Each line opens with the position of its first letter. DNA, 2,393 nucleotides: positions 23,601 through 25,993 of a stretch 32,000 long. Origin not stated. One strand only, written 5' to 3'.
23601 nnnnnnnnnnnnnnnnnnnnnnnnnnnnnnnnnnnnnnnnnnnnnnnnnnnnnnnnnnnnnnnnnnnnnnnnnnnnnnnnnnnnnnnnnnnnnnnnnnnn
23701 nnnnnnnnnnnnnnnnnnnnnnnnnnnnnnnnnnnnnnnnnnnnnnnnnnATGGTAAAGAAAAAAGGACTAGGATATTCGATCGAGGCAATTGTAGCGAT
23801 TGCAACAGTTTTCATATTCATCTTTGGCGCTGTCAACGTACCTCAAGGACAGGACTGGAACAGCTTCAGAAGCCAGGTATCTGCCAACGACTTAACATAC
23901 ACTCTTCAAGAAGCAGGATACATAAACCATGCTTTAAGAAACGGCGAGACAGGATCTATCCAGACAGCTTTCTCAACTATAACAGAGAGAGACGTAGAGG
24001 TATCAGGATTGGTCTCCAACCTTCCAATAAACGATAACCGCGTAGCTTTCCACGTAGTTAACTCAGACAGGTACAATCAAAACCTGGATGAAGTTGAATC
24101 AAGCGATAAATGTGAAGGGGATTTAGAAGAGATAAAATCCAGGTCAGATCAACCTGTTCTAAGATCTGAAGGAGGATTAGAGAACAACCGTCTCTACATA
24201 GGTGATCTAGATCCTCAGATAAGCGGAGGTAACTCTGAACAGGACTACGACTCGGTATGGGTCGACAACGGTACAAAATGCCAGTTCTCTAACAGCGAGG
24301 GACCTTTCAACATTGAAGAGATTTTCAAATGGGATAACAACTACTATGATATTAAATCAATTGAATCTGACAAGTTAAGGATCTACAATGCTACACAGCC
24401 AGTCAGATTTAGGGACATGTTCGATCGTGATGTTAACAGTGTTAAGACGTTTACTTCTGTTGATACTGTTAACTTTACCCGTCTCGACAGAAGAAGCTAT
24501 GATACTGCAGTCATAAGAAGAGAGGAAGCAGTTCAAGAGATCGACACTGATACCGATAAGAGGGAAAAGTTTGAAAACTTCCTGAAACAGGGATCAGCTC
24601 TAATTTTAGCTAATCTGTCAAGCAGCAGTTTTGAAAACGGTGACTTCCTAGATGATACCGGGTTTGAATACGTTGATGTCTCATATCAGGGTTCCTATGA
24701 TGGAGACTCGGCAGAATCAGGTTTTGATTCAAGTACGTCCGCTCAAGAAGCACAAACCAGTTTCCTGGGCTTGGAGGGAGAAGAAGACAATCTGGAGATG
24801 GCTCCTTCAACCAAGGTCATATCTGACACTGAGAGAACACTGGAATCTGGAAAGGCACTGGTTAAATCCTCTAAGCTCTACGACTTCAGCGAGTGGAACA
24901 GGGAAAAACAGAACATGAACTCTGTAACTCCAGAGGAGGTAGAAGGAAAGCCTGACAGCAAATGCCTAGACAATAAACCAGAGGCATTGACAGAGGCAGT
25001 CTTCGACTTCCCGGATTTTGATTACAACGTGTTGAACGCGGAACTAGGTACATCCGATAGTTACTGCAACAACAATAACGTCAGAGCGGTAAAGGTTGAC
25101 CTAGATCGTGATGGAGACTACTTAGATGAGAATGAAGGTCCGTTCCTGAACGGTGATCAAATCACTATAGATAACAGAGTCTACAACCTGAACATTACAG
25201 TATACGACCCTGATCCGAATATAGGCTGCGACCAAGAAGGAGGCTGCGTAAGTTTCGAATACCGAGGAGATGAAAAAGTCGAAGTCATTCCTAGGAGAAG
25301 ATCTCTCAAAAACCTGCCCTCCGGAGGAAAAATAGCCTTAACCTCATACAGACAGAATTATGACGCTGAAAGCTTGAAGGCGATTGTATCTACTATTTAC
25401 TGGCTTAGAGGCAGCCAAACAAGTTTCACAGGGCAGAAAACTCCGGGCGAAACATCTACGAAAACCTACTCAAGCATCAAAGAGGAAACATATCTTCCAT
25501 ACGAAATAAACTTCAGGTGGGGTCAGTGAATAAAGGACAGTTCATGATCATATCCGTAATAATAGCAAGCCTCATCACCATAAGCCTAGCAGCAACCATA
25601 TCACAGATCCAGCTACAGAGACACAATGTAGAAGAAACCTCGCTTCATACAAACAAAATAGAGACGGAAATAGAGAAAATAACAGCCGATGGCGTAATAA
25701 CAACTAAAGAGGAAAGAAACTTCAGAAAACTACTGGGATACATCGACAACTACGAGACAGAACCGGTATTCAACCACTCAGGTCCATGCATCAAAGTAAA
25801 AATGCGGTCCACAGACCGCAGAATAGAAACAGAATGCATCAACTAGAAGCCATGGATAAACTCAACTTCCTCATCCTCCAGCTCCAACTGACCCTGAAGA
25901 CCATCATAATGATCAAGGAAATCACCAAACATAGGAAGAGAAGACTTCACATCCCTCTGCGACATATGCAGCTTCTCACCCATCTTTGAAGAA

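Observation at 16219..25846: Non-archaellum type IV pilus-like locus with seven prepilin-type genes, plus an orphan cytoplasmic coiled-coil gene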

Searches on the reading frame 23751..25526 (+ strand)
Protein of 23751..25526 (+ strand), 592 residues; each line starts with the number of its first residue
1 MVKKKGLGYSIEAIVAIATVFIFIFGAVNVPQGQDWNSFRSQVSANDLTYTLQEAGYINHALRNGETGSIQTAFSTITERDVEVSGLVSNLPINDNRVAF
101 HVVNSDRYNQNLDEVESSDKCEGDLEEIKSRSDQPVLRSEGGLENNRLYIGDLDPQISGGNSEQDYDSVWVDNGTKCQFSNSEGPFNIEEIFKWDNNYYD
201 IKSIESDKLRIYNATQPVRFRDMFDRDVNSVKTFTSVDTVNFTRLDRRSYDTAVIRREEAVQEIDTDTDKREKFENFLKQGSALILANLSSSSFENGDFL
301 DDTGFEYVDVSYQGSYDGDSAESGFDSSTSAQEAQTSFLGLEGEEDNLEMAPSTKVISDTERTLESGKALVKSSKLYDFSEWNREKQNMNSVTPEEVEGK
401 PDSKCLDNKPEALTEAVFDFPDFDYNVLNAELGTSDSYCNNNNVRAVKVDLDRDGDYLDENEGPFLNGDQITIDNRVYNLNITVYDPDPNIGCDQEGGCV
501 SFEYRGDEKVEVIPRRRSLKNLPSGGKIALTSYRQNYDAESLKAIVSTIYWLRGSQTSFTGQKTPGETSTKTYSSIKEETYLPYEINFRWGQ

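Call 9: search_protein_families(library=pfam, max_evalue=1, proteins=[window:23751-25526:+])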
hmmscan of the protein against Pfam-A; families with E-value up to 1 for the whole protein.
window:23751-25526:+ (592 aa): 0 families

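Call 39: find_homologous_proteins(query=window:23751-25526:+, max_evalue=0.001)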
Query window:23751-25526:+ (592 aa): 34 proteins with E <= 0.001 among 8000 candidates.
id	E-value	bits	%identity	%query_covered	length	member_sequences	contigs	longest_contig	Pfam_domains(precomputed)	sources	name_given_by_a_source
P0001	0.0e+0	1331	100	100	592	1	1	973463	-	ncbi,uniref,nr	ncbi:hypothetical protein [Candidatus Nanohalobium constans]|uniref:Uncharacterized protein n=1 Tax=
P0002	4.3e-212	724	57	99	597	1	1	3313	-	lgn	-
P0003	3.9e-205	701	55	100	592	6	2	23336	-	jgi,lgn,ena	-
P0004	1.4e-201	689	53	99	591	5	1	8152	-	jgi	-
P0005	1.5e-198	679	52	99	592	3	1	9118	-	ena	-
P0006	2.4e-190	652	52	100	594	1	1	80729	-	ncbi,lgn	ncbi:MAG: hypothetical protein ABEK16_00710 [Candidatus Nanohalobium sp.]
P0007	2.9e-180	619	49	99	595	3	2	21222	-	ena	-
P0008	4.7e-179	615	50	100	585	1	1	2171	-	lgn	-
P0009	2.0e-175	603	47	100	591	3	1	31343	-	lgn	-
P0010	2.4e-174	599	48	100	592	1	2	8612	-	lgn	-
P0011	2.2e-172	593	47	99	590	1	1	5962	-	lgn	-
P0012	9.0e-172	591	47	100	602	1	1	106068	-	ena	-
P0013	1.7e-167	577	45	100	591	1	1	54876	-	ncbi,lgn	ncbi:MAG: hypothetical protein ABEJ95_07125 [Candidatus Nanohalobium sp.]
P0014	1.1e-166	574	47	99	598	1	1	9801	-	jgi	jgi:hypothetical protein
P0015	1.2e-166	574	47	100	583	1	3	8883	-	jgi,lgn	jgi:hypothetical protein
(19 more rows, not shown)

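Call 51: predict_structure(alignment_id=A1)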
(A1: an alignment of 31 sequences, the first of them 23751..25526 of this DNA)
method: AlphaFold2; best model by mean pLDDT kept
length: 592 residues; sequences in the alignment: 31
mean_pLDDT: 77.4   pTM: 0.71
mean pLDDT of the five models: 77.4, 75.9, 75.8, 75.6, 74.7
residues with pLDDT >= 90: 257; 70-90: 181; 50-70: 38; < 50: 116
segments of 3 or more residues with pLDDT < 50: 1-9, 25-54, 56-93, 556-592
pLDDT, mean of each block of 10 residues (from residue 1): 42 56 46 43 46 47 42 36 30 71 93 88 83 87 77 74 85 79 87 92 91 95 82 84 89 95 95 92 94 90 88 85 89 87 91 79 75 92 91 92 88 94 94 91 92 94 94 92 82 81 90 87 80 93 95 57 33 32 28 29
secondary structure, 60 per line:
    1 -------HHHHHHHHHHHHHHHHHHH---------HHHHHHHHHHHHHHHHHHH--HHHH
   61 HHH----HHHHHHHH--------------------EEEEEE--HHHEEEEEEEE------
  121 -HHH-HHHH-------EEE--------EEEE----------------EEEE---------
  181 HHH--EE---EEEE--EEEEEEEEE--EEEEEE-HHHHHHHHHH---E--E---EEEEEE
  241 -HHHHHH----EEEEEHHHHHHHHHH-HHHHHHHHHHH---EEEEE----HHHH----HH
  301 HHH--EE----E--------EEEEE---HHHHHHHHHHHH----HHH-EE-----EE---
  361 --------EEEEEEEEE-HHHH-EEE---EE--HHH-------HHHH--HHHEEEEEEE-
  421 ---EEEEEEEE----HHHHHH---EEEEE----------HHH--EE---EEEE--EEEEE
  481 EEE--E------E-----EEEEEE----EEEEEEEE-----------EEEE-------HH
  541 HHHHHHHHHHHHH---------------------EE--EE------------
elements in order: H8-26 H36-54 H57-63 H68-75 E96-101 E107-114 H126-129 E137-139 E148-151 E168-171 E191-194 E197-205 E208-213 H215-224 E235-240 H242-247 E252-256 H257-266 H268-278 E282-286 H291-294 H299-303 E321-325 H329-340 E369-377 H379-382 E384-386 H404-407 E413-419 E424-431 H436-441 E445-449 E470-473 E476-483 E499-504 E509-516 E528-531 H539-553

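Call 56: fold_search(model_id=the predicted structure, library=pdb)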
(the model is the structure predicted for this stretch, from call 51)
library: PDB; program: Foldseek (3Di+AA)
matches with E <= 10: 319; with E <= 0.001: 0
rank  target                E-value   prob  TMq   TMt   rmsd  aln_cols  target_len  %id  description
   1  6tvk                  3.1e-01  0.05  0.12  0.11  27.6       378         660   11  Alpha-L-fucosidase isoenzyme 2 from Paenibacillus thiaminolyticus (released 2021-07-21)
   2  3wfz_B                4.4e-01  0.21  0.17  0.14  16.1       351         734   10  Crystal structure of Galacto-N-Biose/Lacto-N-Biose I Phosphorylase C236Y Mutant (released 2013-10-09)
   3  9y9w_A                4.7e-01  0.04  0.06  0.10  12.3       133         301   14  Vibrio cholerae protein FrhA peptid-binding domain and adjacent split domain (S1127-F1439) in complex with peptide AGW (released 2025-12-03)
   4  3w9k                  4.9e-01  0.08  0.07  0.20  10.5       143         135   12  Crystal structure of thermoacidophile-specific protein STK_08120 complexed with myristic acid (released 2013-07-17)
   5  2ejx                  5.5e-01  0.12  0.07  0.23  10.0       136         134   10  Crystal structure of the hypothetical protein STK_08120 from Sulfolobus tokodaii (released 2008-03-25)
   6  2zuw_B                6.6e-01  0.20  0.18  0.15  16.5       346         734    9  Crystal structure of Galacto-N-biose/Lacto-N-biose I phosphorylase in complex with GlcNAc and sulfate (released 2008-12-30)
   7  2zuw_A                6.9e-01  0.16  0.17  0.13  18.8       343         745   10  Crystal structure of Galacto-N-biose/Lacto-N-biose I phosphorylase in complex with GlcNAc and sulfate (released 2008-12-30)
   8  3kaz_C                7.3e-01  0.04  0.07  0.16  17.2       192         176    9  Crystal structure of abscisic acid receptor PYL2 (released 2009-12-08)
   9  9y9w_E                7.3e-01  0.03  0.06  0.10  11.4       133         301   13  Vibrio cholerae protein FrhA peptid-binding domain and adjacent split domain (S1127-F1439) in complex with peptide AGW (released 2025-12-03)
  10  3wfz_A                8.2e-01  0.16  0.17  0.14  18.5       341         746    9  Crystal structure of Galacto-N-Biose/Lacto-N-Biose I Phosphorylase C236Y Mutant (released 2013-10-09)
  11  1icx                  9.2e-01  0.04  0.07  0.18  10.9       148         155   11  CRYSTAL STRUCTURE OF PATHOGENESIS-RELATED PROTEIN LLPR10.1A FROM YELLOW LUPINE (released 2002-07-10)
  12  3kaz_A                9.2e-01  0.03  0.07  0.15  16.3       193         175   10  Crystal structure of abscisic acid receptor PYL2 (released 2009-12-08)
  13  2zuu_A                9.8e-01  0.16  0.18  0.14  16.5       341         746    9  Crystal structure of Galacto-N-biose/Lacto-N-biose I phosphorylase in complex with GlcNAc (released 2008-12-30)
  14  1o6z_A                9.8e-01  0.14  0.08  0.13   4.8        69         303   14  1.95 A resolution structure of (R207S,R292S) mutant of malate dehydrogenase from the halophilic archaeon Haloarcula ma (released 2003-02-06)
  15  2k7h_MODEL_1_A        9.8e-01  0.08  0.07  0.21   9.8       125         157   12  NMR solution structure of soybean allergen Gly m 4 (released 2009-05-05)
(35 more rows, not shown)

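Call 83: search_protein_families(library=pfam, alignment_id=A7, max_evalue=1)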
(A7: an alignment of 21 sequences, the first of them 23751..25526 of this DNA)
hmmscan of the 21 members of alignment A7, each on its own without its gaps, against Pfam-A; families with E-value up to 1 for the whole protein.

A. member 1, window:23751-25526:+ (592 aa): 0 families

B. families by the number of members that match (of 21 scanned): 13 families
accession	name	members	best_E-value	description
PF08191.17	LRR_adjacent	1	0.006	LRR adjacent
PF20821.2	C1_PlyCB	1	0.008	Streptococcus virus C1, PlyCB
PF05354.17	Phage_attach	1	0.015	Phage Head-Tail Attachment protein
PF16830.10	NBD94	1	0.05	Nucleotide-Binding Domain 94 of RH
PF11218.13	DUF3011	1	0.051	Protein of unknown function (DUF3011)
PF17318.7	DUF5361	1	0.057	Family of unknown function (DUF5361)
PF04173.18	DoxD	1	0.063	TQO small subunit DoxD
PF20009.4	GEVED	1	0.12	GEVED domain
PF19578.4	DUF6090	1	0.12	Family of unknown function (DUF6090)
PF19944.4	DUF6406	1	0.17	Family of unknown function (DUF6406)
PF22143.2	ScpA_C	1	0.2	C5a peptidase, fibronectin type III domain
PF09911.14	DUF2140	1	0.2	Uncharacterized protein conserved in bacteria (DUF2140)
PF14379.11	Myb_CC_LHEQLE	1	0.31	MYB-CC type transfactor, LHEQLE motif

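Call 96: search_protein_representatives(alignment_id=A1)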
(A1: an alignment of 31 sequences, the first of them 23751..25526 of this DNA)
Query: 31 sequences, 599 profile positions. Proteins with E-value up to 0.001 (for the whole library): 130; up to 1e-10: 97; up to 1e-30: 77. The best 130 are listed.
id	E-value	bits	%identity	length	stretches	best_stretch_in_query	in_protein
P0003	4.3e-249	844.8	-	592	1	1-599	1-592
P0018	1.3e-244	830.0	-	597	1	1-599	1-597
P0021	5.1e-225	765.3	-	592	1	3-598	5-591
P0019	4.3e-220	749.0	-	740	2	203-598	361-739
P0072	5.2e-218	742.1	-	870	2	1-328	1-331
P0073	5.3e-210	715.7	-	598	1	2-598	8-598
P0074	9.4e-201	685.1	-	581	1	1-598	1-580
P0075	3.7e-198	676.5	-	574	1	1-599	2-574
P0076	3.0e-197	673.6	-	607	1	1-598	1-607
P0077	3.9e-196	669.9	-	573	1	5-599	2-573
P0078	4.1e-195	666.5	-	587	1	2-598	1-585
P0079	2.2e-194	664.1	-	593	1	1-598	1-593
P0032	1.5e-192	658.1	-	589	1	2-599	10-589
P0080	1.8e-191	654.4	-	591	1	1-598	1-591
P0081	1.8e-190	651.2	-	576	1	4-599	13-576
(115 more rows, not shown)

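Call 98: search_protein_families(library=pfam, alignment_id=A9, max_evalue=0.01)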
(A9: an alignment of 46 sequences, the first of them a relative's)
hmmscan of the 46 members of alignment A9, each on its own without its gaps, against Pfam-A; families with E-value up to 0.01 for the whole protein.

A. member 1, P0142 (654 aa): 1 family
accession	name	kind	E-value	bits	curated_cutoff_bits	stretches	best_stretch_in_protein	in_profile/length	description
PF23959.1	DUF7288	-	0.00025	21.9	27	1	8-74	1-76/184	Family of unknown function (DUF7288)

B. families by the number of members that match (of 46 scanned): 25 families
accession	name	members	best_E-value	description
PF23959.1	DUF7288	10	3.5e-05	Family of unknown function (DUF7288)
PF13385.13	Laminin_G_3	4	5.9e-64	Concanavalin A-like lectin/glucanases superfamily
PF05354.17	Phage_attach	4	5.9e-05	Phage Head-Tail Attachment protein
PF02210.31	Laminin_G_2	3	2.3e-12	Laminin G domain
PF20009.4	GEVED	2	7e-90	GEVED domain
PF00054.30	Laminin_G_1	2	4.4e-09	Laminin G domain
PF02973.23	Sialidase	2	8.7e-07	Sialidase, N-terminal domain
PF19408.5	PKD_6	1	1.9e-51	PKD-like domain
PF16656.11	Pur_ac_phosph_N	1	1.1e-13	Purple acid Phosphatase, N-terminal domain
PF22237.3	SO2946-like_C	1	1e-11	SO2946-like, C-terminal domain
PF10179.15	NDNF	1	1.6e-09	Neuron-derived neurotrophic factor, first Fn(III) domain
PF00041.27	fn3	1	1.5e-08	Fibronectin type III domain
PF19081.6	Ig_7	1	3.9e-05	Ig-like domain CHU_C associated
PF22352.2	K319L-like_PKD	1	4.2e-05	K319L-like, PKD domain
PF16655.11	PhoD_N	1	5.2e-05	PhoD-like phosphatase, N-terminal domain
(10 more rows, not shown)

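Call 104: fold_search(model_id=the predicted structure, library=viral)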
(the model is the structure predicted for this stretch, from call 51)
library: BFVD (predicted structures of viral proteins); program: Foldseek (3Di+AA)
matches with E <= 10: 264; with E <= 0.001: 0
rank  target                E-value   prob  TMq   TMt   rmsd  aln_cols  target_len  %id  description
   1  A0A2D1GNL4            5.6e-02  0.28  0.08  0.20  28.9       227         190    9  (no name in the UniProt tables at hand)
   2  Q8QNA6                8.4e-02  0.10  0.10  0.07  25.7       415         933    8  histidine kinase [Ectocarpus siliculosus virus 1 (isolate New Zealand/Kaikoura/1988)]
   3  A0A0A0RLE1            9.4e-02  0.51  0.10  0.36   7.6       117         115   11  (no name in the UniProt tables at hand)
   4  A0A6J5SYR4            9.9e-02  0.12  0.07  0.06  16.5       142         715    8  Uncharacterized protein [uncultured Caudovirales phage]
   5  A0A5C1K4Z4            1.3e-01  0.18  0.16  0.17  23.8       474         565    7  (no name in the UniProt tables at hand)
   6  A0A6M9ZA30            3.5e-01  0.06  0.06  0.06  29.3       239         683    9  (no name in the UniProt tables at hand)
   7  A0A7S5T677            4.1e-01  0.15  0.07  0.18  13.8       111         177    8  (no name in the UniProt tables at hand)
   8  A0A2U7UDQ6            4.1e-01  0.03  0.05  0.12  19.1       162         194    9  Lipocalin domain containing protein [Pandoravirus neocaledonia]
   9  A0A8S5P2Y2            5.1e-01  0.08  0.07  0.07  15.4       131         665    8  Uncharacterized protein [Siphoviridae sp. ctXZQ9]
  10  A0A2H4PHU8            6.1e-01  0.21  0.08  0.39   7.6        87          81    8  (no name in the UniProt tables at hand)
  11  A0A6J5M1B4            6.4e-01  0.41  0.10  0.52   6.3       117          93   10  Uncharacterized protein [uncultured Caudovirales phage]
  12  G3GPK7                6.8e-01  0.03  0.09  0.09  20.6       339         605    9  (no name in the UniProt tables at hand)
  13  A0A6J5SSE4            7.6e-01  0.04  0.07  0.06  16.7       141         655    9  Uncharacterized protein [uncultured Caudovirales phage]
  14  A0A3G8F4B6            8.6e-01  0.13  0.07  0.36  12.4       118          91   11  (no name in the UniProt tables at hand)
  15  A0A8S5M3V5            8.6e-01  0.03  0.07  0.07  15.4       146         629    9  Uncharacterized protein [Siphoviridae sp. ct3b712]
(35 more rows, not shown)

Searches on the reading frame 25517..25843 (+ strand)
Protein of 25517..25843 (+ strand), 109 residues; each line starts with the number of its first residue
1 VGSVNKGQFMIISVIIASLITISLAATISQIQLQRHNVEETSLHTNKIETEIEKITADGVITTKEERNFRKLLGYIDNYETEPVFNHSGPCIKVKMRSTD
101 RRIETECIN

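Call 11: search_protein_families(library=ncbifam, max_evalue=0.1, proteins=[window:25517-25843:+])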
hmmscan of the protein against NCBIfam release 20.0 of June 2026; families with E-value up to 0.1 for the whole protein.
window:25517-25843:+ (109 aa): 3 families
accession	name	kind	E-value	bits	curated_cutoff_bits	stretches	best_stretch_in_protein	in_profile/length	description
NF045978.1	ComEA_MAG0490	equivalog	0.028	14.2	98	1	11-73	4-67/162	MAG0490 family ComEA-like DNA-binding protein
NF041471.1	phage_reg_YmfL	equivalog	0.05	13.3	90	1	29-71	82-123/143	YmfL family putative regulatory protein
TIGR04402.2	mob_CxxC_CxxC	subfamily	0.067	13.4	70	1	10-84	62-135/180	mobilome CxxCx(11)CxxC protein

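Call 18: search_protein_families(library=pfam, max_evalue=0.01, proteins=[window:25517-25843:+])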
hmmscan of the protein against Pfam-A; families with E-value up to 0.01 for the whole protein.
window:25517-25843:+ (109 aa): 0 families

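Call 84: search_protein_families(library=pfam, alignment_id=A8, max_evalue=1)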
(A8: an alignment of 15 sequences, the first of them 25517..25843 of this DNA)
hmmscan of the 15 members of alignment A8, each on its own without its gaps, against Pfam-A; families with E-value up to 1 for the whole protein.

A. member 1, window:25517-25843:+ (109 aa): 2 families
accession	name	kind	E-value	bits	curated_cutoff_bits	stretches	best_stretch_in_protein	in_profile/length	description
PF09624.15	DUF2393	-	0.029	14.8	26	1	6-71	12-79/146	Protein of unknown function (DUF2393)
PF04875.17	DUF645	-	0.069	13.6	27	1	3-34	3-34/59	Protein of unknown function, DUF645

B. families by the number of members that match (of 15 scanned): 13 families
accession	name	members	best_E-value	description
PF15711.10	ILEI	2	1.3e-08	Interleukin-like EMT inducer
PF23922.1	DUF7261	1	0.02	Family of unknown function (DUF7261)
PF09624.15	DUF2393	1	0.029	Protein of unknown function (DUF2393)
PF23154.1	KANSL3_1st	1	0.033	KANSL3, helical domain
PF06936.16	Selenoprotein_S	1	0.05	Selenoprotein S (SelS)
PF21253.3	Mann_GBD_bact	1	0.055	Mannanase, galactose-binding domain-like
PF04875.17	DUF645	1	0.069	Protein of unknown function, DUF645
PF00364.28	Biotin_lipoyl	1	0.092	Biotin-requiring enzyme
PF22393.2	MLPTv-like_HTH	1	0.1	MLPTv-like, helix-turn-helix domain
PF11712.13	Vma12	1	0.17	Endoplasmic reticulum-based factor for assembly of V-ATPase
PF18198.7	AAA_lid_11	1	0.17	Dynein heavy chain AAA lid domain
PF17447.7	YkpC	1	0.2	Uncharacterized YkpC-like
PF03662.20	Glyco_hydro_79n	1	0.24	Glycosyl hydrolase family 79, N-terminal domain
